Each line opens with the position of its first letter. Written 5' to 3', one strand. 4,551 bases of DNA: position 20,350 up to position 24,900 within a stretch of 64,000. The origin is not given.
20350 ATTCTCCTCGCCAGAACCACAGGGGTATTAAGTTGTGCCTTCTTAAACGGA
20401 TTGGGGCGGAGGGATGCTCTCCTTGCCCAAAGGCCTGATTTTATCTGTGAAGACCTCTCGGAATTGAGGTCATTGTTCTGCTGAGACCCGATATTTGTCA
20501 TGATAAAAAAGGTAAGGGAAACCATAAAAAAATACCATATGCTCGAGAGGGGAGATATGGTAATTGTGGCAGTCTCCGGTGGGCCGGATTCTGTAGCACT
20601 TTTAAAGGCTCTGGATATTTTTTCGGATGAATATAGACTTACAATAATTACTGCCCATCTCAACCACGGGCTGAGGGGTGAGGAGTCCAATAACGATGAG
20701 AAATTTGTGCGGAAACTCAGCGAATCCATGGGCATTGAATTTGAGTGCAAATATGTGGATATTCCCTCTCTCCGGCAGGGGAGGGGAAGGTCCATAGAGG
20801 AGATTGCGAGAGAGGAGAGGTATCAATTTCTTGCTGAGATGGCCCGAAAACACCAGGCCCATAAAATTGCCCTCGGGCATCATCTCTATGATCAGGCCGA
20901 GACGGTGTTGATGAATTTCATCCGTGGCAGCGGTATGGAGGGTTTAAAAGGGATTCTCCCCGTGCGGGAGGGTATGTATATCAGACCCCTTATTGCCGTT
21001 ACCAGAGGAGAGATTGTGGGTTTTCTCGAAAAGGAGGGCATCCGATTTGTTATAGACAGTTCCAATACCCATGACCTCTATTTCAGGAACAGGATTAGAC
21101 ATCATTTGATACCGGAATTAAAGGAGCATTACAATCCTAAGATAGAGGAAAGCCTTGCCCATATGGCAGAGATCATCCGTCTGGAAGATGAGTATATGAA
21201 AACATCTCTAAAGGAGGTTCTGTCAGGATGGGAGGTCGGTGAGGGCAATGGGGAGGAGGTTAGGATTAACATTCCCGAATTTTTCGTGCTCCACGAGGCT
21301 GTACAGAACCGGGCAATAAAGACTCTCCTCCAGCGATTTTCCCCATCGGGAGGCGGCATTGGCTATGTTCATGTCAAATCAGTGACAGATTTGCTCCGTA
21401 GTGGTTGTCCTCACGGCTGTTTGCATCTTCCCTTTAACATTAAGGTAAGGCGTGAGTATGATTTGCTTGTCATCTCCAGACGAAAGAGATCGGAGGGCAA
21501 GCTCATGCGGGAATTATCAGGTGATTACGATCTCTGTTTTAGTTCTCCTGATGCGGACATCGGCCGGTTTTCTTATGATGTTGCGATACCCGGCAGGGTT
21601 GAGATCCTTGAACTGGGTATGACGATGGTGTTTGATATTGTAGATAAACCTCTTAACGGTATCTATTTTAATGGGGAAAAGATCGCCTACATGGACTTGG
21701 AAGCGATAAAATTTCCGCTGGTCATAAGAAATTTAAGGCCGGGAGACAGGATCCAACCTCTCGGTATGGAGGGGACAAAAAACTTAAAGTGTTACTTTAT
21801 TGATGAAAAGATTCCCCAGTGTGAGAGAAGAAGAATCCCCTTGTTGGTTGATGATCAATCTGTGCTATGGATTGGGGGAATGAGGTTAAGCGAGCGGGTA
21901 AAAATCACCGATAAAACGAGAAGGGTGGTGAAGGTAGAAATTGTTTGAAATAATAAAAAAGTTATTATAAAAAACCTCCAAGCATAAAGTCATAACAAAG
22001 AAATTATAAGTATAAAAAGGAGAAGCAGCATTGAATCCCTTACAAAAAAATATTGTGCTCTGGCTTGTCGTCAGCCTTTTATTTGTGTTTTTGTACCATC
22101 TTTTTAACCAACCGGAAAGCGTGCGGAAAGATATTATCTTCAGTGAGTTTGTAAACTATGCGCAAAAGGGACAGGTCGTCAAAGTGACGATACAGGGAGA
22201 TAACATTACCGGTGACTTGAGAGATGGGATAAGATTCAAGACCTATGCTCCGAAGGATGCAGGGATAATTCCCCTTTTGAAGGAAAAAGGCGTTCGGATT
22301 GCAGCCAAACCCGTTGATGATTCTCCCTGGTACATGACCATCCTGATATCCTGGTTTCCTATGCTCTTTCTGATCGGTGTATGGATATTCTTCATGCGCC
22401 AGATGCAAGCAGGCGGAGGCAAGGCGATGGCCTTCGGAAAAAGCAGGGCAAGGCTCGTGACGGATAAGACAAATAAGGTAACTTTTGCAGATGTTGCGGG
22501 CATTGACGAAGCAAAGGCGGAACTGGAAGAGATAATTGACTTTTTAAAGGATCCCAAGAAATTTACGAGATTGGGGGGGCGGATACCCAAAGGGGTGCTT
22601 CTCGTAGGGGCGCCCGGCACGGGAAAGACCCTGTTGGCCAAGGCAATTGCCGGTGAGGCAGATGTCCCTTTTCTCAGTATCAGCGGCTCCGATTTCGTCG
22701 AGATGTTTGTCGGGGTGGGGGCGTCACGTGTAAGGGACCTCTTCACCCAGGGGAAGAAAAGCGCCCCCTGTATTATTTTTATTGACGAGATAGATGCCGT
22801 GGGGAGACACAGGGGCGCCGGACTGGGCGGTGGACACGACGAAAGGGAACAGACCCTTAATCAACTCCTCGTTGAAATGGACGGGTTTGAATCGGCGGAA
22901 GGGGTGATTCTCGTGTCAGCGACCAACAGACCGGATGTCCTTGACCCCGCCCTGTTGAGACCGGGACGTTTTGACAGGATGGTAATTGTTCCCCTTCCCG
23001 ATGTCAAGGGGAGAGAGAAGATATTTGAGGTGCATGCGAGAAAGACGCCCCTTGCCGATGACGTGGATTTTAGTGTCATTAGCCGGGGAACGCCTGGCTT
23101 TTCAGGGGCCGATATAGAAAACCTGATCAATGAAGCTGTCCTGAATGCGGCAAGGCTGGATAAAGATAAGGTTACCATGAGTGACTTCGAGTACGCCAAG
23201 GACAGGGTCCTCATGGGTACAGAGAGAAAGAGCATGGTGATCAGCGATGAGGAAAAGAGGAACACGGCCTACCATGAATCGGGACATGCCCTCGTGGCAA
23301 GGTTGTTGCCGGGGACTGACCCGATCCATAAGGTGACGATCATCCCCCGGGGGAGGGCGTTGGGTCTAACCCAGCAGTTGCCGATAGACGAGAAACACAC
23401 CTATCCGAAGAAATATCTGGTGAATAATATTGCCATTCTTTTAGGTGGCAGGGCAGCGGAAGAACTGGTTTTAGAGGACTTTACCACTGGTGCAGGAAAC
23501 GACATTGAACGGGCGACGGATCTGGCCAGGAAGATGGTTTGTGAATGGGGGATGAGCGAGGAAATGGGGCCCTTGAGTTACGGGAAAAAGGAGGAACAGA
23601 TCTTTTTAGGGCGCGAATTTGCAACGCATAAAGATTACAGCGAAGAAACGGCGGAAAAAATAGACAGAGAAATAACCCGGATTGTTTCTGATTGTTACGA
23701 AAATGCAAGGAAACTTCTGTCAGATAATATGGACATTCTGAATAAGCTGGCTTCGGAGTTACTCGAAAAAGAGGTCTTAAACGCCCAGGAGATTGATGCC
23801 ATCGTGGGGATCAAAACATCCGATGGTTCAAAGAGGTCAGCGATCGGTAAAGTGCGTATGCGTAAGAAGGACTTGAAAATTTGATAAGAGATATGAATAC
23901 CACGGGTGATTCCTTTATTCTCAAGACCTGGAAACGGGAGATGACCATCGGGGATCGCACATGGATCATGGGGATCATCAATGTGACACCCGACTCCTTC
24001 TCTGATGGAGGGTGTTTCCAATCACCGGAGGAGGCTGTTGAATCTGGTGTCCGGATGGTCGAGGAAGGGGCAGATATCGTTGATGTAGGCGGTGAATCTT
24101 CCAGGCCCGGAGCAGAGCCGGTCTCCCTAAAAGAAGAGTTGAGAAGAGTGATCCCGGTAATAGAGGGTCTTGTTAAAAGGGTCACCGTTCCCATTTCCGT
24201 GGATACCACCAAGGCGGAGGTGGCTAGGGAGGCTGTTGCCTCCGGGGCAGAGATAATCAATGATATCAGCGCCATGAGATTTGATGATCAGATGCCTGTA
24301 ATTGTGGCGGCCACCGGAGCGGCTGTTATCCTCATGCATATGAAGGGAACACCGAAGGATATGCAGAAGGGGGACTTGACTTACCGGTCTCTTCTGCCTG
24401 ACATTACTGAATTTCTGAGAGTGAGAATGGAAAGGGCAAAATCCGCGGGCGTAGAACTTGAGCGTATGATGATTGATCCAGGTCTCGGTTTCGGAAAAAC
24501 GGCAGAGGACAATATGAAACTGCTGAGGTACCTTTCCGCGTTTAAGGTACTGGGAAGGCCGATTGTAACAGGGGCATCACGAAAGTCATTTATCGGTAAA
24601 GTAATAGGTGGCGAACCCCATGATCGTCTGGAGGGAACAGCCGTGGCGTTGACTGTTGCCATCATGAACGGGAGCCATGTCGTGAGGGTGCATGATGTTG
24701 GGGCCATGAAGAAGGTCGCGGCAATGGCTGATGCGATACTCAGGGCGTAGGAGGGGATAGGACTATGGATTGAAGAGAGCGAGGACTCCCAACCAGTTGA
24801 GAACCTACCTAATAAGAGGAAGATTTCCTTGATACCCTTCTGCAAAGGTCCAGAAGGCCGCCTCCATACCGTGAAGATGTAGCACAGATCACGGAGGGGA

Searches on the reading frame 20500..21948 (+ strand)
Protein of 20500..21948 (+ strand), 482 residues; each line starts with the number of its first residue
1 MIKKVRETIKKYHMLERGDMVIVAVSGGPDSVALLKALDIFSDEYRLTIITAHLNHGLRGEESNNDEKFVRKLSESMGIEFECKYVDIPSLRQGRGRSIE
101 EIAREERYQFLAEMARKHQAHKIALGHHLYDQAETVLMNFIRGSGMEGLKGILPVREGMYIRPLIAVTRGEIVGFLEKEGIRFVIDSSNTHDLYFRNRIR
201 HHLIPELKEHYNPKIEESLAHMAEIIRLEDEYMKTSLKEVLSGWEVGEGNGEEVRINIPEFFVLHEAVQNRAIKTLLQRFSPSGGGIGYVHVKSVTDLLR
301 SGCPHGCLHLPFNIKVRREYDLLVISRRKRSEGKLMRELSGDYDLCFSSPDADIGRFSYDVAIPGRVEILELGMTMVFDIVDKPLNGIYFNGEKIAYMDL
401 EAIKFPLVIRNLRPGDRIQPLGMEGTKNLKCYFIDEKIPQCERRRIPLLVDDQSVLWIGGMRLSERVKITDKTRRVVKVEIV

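Call 18: search_protein_families(library=pfam, proteins=[window:20500-21948:+], max_evalue=0.00001)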
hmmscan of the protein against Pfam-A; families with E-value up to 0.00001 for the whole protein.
window:20500-21948:+ (482 aa): 2 families
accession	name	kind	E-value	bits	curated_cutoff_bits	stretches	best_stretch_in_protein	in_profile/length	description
PF01171.26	ATP_bind_3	-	6.7e-52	176.3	27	1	21-201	2-181/182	PP-loop family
PF11734.13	TilS_C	-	1.3e-15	56.9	22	1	408-475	2-69/74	TilS substrate C-terminal domain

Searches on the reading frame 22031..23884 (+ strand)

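Call 19: search_protein_families(library=pfam, proteins=[window:22031-23884:+], max_evalue=0.00001)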
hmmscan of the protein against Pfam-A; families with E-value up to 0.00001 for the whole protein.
window:22031-23884:+ (617 aa): 4 families
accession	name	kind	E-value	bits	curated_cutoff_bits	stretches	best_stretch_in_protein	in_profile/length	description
PF01434.24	Peptidase_M41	-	1e-73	247.7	29.9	1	402-591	1-191/191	Peptidase family M41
PF00004.35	AAA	-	2.6e-45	154.5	21.2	1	189-322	1-131/131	ATPase family associated with various cellular activities (AAA)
PF06480.20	FtsH_ext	-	1.6e-15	57.6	25.5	1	8-94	1-102/103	FtsH Extracellular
PF17862.7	AAA_lid_3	-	2.2e-13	49.9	27.2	1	344-387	1-44/45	AAA+ lid domain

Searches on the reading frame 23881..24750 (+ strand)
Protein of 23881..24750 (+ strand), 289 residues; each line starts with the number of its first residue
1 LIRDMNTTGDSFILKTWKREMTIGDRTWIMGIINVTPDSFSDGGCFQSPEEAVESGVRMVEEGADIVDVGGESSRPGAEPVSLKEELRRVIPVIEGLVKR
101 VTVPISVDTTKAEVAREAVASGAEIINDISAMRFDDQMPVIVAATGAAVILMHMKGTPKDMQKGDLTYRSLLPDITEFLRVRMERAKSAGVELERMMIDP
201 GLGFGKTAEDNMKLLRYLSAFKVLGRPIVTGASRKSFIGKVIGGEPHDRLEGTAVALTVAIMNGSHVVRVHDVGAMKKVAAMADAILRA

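Call 19: search_protein_families(library=pfam, proteins=[window:23881-24750:+], max_evalue=0.00001)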
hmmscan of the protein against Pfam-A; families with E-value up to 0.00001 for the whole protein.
window:23881-24750:+ (289 aa): 1 family
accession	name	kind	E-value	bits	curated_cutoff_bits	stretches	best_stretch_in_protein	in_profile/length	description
PF00809.28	Pterin_bind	-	1.3e-87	293.9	25.5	1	30-271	1-244/244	Pterin binding enzyme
